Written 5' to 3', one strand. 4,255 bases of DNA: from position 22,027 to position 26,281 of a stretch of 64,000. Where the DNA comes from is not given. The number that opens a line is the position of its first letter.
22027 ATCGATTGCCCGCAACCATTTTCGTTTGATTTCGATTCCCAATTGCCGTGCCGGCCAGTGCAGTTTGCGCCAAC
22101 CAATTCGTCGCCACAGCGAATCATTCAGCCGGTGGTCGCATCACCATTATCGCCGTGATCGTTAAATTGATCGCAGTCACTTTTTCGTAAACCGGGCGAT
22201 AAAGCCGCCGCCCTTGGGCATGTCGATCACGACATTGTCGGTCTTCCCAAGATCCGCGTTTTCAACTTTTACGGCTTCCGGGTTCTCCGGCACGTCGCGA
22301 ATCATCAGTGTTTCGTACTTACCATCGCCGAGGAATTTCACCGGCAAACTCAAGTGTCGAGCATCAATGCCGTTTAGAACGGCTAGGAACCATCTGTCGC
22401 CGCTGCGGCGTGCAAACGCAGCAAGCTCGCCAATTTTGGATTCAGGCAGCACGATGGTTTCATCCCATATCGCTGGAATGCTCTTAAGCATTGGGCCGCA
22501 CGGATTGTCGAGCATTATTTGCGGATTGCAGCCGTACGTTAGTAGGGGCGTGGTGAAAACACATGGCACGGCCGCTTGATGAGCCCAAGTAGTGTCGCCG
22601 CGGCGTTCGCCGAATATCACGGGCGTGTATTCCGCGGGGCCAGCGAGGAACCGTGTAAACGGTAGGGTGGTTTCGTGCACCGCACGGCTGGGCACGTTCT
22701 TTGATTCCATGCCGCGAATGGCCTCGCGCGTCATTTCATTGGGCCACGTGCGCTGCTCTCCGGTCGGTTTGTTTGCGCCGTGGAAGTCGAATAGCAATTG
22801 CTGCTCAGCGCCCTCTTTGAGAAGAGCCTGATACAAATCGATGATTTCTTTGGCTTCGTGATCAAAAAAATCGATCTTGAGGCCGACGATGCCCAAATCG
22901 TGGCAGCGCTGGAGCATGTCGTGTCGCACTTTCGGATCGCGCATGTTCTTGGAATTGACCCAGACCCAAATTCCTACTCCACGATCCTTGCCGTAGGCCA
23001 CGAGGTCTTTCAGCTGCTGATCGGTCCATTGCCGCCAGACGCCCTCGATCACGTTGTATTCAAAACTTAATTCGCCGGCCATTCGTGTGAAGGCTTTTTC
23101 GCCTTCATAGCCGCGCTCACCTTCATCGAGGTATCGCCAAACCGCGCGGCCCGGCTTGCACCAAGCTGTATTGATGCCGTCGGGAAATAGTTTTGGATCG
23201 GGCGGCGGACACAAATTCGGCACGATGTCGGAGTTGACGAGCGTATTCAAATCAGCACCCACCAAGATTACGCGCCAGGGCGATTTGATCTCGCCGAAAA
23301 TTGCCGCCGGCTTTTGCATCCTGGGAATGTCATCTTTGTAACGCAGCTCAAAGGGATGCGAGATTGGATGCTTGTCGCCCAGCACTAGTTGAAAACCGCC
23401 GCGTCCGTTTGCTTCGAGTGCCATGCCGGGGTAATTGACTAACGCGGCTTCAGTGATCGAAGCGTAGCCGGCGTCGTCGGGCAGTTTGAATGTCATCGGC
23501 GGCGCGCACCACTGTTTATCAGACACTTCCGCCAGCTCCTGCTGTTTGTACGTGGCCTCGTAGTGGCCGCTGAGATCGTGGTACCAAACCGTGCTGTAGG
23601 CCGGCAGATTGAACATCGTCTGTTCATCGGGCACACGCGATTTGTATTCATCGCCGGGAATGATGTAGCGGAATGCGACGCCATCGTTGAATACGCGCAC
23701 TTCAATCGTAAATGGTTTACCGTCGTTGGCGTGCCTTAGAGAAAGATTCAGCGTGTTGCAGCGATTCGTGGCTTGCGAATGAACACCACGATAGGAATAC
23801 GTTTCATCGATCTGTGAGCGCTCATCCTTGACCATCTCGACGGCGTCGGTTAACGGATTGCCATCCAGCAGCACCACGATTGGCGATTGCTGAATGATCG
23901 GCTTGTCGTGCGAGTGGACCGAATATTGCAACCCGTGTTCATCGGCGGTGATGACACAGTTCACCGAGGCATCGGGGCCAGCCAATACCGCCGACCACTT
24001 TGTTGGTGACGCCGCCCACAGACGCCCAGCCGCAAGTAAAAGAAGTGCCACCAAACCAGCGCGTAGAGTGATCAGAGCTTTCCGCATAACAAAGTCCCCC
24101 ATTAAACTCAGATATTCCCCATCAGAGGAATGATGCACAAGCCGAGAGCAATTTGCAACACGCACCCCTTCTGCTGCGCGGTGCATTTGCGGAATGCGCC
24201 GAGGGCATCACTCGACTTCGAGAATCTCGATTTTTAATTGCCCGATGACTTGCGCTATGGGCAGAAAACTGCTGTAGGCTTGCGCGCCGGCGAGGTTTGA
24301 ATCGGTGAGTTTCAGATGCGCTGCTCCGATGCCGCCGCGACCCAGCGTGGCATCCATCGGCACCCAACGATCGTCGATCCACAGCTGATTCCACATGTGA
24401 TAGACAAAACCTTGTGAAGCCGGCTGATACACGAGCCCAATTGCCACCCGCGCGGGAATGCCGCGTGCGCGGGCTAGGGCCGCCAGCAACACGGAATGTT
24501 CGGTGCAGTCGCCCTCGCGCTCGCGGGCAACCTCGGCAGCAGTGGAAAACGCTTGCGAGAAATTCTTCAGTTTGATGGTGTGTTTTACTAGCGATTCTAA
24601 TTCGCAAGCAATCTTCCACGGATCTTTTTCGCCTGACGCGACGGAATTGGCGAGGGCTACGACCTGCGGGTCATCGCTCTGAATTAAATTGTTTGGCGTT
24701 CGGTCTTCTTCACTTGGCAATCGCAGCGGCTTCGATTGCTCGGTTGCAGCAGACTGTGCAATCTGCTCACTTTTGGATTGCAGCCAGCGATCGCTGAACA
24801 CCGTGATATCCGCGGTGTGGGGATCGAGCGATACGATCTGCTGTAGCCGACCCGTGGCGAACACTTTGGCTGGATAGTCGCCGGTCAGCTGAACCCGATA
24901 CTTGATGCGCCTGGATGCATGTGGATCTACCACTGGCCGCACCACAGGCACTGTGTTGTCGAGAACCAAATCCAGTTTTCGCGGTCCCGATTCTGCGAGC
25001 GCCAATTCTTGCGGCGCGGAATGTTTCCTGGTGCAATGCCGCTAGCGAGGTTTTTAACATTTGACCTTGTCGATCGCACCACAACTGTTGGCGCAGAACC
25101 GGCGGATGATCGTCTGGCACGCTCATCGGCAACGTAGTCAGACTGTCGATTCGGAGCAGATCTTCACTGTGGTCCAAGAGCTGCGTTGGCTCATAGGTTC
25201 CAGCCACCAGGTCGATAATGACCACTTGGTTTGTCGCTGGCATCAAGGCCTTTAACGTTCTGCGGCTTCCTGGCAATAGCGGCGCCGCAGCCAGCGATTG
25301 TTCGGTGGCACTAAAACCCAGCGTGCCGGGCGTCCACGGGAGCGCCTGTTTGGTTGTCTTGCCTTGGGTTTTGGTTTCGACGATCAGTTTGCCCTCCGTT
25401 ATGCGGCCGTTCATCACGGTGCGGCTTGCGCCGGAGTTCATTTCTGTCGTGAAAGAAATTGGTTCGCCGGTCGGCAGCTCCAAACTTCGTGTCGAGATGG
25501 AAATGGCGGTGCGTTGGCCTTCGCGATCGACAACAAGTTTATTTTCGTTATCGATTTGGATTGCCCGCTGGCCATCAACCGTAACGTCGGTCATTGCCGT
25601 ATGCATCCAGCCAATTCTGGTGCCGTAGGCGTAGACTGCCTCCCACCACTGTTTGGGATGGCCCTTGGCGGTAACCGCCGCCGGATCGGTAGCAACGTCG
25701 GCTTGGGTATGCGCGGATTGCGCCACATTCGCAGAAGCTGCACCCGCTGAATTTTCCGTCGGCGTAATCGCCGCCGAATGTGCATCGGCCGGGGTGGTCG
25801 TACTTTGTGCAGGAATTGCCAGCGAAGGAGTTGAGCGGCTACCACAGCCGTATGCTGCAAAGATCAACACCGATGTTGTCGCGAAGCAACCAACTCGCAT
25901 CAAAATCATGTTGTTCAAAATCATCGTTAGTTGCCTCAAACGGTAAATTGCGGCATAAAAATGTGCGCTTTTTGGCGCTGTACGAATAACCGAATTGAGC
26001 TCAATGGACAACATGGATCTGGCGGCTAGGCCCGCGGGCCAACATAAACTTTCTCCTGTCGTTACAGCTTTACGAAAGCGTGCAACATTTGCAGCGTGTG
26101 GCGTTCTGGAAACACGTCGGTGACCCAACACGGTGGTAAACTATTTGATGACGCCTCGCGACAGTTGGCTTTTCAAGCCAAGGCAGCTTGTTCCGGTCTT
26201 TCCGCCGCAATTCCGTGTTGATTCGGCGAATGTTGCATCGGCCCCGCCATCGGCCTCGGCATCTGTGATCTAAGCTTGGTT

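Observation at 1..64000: At least 14 genes are split across reading frames: a systematic homopolymer-indel signature rather than mass pseudogenisation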

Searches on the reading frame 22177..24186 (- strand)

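Call 16: search_protein_families(library=pfam, proteins=[window:22177-24186:-], max_evalue=0.01)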
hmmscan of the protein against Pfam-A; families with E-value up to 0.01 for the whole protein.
window:22177-24186:- (669 aa): 3 families
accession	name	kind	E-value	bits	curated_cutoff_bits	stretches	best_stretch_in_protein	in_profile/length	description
PF14508.12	GH97_N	-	1.6e-52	178.8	25.3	1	68-328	1-229/229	Glycosyl-hydrolase 97 N-terminal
PF10566.15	Glyco_hydro_97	-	2e-43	149.3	32.5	1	340-558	2-261/275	Glycoside hydrolase 97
PF14509.12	GH97_C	-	5.4e-21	75.1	25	1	574-666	2-96/97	Glycosyl-hydrolase 97 C-terminal, oligomerisation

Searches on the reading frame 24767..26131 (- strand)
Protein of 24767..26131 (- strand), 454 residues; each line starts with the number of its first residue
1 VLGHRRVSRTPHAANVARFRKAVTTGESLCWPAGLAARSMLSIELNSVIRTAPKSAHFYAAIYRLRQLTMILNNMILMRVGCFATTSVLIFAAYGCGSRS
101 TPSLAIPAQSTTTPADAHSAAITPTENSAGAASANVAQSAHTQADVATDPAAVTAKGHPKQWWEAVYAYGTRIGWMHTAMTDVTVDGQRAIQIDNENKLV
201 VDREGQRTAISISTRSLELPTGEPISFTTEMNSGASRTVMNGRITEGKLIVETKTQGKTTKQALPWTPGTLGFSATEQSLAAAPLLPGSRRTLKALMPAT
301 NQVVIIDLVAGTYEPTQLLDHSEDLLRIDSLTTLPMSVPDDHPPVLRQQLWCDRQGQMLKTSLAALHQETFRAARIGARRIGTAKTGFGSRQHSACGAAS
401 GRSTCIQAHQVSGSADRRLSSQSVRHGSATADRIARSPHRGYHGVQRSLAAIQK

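Call 16: search_protein_families(library=pfam, proteins=[window:24767-26131:-], max_evalue=0.01)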
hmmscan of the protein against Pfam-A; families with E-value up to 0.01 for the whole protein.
window:24767-26131:- (454 aa): 0 families

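Call 36: find_homologous_proteins(query=window:24767-26131:-, max_evalue=0.00001)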
Query window:24767-26131:- (454 aa): 36 proteins with E <= 0.00001 among 8000 candidates.
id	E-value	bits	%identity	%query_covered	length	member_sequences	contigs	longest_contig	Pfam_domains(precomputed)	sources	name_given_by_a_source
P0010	4.5e-249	845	100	85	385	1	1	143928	-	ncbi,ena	-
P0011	1.3e-120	422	65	66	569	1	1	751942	PF13471.13,PF01841.26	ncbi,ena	-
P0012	6.6e-107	376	59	66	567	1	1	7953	PF13471.13,PF01841.26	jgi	jgi:hypothetical protein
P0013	2.4e-105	371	58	66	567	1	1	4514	PF13471.13,PF01841.26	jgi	jgi:hypothetical protein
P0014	9.8e-102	359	56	67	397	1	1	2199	-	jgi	jgi:hypothetical protein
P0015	4.3e-101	357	60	63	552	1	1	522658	PF13471.13,PF01841.26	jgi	jgi:hypothetical protein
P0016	3.7e-100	354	56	68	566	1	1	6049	PF13471.13,PF01841.26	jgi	jgi:hypothetical protein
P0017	2.8e-98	348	51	69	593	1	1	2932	PF13471.13,PF01841.26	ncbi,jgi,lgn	ncbi:MAG TPA: transglutaminase-like domain-containing protein [Pirellulales bacterium]|jgi:hypotheti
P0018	5.6e-96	340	55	68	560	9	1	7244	PF13471.13,PF01841.26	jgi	jgi:Transglutaminase-like superfamily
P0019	2.3e-94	335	50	74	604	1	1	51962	PF13471.13,PF01841.26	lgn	-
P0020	2.5e-94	335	53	68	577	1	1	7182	PF13471.13,PF01841.26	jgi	jgi:hypothetical protein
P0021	9.5e-94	333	64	51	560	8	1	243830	PF13471.13,PF01841.26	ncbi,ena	-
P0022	3.4e-93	331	53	68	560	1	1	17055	PF13471.13,PF01841.26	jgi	jgi:hypothetical protein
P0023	2.9e-92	328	49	74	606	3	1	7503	PF13471.13,PF01841.26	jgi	-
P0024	4.9e-92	327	62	51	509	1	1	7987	PF13471.13,PF01841.26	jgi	jgi:hypothetical protein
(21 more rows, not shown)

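Call 37: find_encoding_contigs(protein=P0011, flank=10000, max_places=3)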
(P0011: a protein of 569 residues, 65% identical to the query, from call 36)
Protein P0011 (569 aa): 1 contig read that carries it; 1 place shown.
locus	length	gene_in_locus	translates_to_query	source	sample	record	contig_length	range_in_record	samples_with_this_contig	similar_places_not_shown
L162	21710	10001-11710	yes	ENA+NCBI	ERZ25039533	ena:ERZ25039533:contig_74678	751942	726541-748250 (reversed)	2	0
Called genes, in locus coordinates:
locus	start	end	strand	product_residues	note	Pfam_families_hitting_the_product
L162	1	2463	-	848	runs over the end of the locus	PF07690:MFS_1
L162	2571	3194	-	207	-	PF00702:Hydrolase, PF13419:HAD_2 (weak)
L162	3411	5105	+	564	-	PF00920:ILVD_EDD_N, PF24877:ILV_EDD_C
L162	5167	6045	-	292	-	-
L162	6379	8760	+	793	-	PF08487:VIT, PF00092:VWA, PF13519:VWA_2, PF13768:VWA_3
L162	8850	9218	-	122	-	-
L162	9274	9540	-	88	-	-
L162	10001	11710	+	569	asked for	PF01841:Transglut_core, PF13471:Transglut_core3 (weak)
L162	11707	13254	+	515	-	PF14508:GH97_N, PF10566:Glyco_hydro_97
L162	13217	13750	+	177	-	PF14509:GH97_C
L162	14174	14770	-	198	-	-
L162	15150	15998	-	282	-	-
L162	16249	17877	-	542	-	PF07642:BBP2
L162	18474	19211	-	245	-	-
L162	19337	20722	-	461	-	PF07705:CARDB (weak)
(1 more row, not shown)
